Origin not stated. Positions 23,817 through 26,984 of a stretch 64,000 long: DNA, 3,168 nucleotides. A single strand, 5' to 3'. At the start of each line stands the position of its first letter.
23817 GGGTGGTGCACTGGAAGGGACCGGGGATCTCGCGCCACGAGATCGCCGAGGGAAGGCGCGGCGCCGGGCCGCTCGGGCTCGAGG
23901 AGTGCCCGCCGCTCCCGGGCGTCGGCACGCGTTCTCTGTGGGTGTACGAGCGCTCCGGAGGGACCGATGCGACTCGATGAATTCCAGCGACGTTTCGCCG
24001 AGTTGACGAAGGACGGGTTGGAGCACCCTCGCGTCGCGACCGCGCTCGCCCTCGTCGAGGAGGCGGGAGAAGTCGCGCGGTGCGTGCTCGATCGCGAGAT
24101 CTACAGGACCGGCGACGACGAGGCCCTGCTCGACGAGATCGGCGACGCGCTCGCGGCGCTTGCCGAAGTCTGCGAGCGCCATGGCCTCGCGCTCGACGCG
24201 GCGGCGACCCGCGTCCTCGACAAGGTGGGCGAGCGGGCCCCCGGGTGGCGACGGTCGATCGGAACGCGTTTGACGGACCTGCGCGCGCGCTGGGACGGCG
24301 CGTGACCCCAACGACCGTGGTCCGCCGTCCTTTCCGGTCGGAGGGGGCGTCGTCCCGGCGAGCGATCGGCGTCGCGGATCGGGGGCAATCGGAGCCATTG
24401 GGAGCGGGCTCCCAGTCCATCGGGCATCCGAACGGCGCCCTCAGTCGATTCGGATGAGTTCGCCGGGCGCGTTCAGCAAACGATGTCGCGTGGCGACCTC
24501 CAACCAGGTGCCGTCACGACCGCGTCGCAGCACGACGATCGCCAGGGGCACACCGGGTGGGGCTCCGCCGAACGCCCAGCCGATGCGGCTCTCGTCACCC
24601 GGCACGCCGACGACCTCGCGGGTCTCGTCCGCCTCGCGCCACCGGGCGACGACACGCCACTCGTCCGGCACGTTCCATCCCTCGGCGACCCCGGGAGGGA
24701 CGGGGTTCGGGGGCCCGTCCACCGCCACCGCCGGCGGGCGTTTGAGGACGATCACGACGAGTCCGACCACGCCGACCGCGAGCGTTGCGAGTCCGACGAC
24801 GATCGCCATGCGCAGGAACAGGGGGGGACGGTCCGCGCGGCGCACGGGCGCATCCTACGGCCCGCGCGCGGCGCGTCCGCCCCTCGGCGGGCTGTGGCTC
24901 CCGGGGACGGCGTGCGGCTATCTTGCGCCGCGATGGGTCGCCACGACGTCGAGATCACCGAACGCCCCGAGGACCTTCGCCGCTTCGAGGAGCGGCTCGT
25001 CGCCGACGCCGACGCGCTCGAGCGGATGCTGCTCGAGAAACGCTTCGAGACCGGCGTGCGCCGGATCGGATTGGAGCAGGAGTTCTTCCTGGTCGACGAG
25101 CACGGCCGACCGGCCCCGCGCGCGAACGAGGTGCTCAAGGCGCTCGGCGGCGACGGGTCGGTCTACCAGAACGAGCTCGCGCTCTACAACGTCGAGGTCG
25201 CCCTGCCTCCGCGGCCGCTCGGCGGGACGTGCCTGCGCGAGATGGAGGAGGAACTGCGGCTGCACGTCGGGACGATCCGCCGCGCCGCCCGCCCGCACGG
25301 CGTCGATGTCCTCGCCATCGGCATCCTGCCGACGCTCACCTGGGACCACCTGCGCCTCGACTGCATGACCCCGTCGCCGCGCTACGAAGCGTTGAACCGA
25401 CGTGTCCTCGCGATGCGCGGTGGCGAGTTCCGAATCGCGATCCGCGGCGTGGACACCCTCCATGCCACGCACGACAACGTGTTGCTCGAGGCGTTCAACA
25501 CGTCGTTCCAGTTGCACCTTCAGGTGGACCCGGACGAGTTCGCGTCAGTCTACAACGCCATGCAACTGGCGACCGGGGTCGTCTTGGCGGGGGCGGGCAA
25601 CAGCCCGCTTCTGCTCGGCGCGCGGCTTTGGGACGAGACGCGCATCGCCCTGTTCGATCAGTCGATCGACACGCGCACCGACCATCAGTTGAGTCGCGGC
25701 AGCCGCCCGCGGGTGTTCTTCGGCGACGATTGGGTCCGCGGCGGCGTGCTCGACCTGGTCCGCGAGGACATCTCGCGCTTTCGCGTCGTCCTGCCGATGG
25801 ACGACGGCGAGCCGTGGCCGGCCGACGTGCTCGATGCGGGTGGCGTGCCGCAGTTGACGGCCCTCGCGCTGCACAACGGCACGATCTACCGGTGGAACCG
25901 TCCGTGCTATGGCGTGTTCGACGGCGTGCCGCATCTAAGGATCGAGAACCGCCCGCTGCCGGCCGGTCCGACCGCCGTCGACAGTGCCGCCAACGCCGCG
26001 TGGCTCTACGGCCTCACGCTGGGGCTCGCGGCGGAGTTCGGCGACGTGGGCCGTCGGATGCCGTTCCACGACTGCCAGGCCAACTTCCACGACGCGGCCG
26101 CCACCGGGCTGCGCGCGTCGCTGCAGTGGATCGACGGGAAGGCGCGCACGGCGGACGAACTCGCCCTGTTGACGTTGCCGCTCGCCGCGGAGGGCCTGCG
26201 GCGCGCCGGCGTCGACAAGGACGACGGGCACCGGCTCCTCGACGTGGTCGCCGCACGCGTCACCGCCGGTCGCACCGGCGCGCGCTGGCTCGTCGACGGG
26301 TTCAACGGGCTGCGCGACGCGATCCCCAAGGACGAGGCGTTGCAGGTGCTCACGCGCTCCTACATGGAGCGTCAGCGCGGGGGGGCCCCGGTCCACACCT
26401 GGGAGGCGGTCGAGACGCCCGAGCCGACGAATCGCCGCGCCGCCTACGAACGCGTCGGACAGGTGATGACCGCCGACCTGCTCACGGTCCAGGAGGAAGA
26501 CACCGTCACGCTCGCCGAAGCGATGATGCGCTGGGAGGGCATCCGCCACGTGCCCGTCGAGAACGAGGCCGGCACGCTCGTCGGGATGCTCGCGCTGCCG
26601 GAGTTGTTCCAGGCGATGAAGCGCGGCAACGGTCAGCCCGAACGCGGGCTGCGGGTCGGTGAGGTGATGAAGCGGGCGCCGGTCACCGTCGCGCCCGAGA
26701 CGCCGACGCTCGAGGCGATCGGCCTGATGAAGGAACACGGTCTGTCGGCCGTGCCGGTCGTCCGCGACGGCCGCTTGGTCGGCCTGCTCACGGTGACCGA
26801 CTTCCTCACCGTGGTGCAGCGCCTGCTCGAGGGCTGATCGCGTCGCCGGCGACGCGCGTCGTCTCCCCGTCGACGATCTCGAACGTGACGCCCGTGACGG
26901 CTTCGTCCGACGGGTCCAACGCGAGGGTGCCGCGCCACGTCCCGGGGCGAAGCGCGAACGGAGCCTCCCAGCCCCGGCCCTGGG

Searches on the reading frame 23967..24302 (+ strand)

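Call 63: search_protein_families(library=pfam, proteins=[window:23967-24302:+], max_evalue=0.0001)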
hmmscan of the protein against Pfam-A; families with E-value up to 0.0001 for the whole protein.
window:23967-24302:+ (112 aa): 1 family
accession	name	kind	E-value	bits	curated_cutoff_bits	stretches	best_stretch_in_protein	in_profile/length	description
PF03819.22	MazG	-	5.9e-08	33.3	22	1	25-92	6-71/74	MazG nucleotide pyrophosphohydrolase domain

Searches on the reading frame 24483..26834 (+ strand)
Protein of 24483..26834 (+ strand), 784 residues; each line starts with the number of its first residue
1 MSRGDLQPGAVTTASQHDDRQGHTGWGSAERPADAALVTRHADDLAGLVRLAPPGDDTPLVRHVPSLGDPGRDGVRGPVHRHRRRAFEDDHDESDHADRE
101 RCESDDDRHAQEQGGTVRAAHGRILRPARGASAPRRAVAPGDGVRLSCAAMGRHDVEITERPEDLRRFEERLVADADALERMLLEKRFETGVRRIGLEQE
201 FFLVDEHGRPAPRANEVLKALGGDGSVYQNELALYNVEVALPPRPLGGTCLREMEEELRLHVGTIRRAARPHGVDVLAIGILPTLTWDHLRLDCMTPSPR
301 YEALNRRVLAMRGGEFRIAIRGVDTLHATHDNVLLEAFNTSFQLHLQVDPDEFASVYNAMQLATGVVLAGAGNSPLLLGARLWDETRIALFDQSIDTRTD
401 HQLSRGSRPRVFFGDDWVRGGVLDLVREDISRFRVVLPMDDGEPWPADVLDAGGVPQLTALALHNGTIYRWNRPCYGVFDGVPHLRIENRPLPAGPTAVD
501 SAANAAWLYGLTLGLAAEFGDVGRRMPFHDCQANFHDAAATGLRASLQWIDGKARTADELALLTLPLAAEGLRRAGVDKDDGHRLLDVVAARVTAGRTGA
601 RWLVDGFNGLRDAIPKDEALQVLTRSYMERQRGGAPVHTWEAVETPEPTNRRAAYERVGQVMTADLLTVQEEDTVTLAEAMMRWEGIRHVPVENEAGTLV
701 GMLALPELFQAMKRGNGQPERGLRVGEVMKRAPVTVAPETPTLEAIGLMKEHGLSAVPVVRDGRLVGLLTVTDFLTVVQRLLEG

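Call 63: search_protein_families(library=pfam, proteins=[window:24483-26834:+], max_evalue=0.0001)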
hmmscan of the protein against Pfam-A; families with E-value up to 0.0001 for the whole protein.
window:24483-26834:+ (784 aa): 2 families
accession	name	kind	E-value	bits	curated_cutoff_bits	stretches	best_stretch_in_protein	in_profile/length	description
PF00571.33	CBS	-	2.6e-24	85.7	24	2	725-778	1-55/57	CBS domain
PF04107.18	GCS2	-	1.7e-08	34.6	21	1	196-306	2-109/291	Glutamate-cysteine ligase family 2(GCS2)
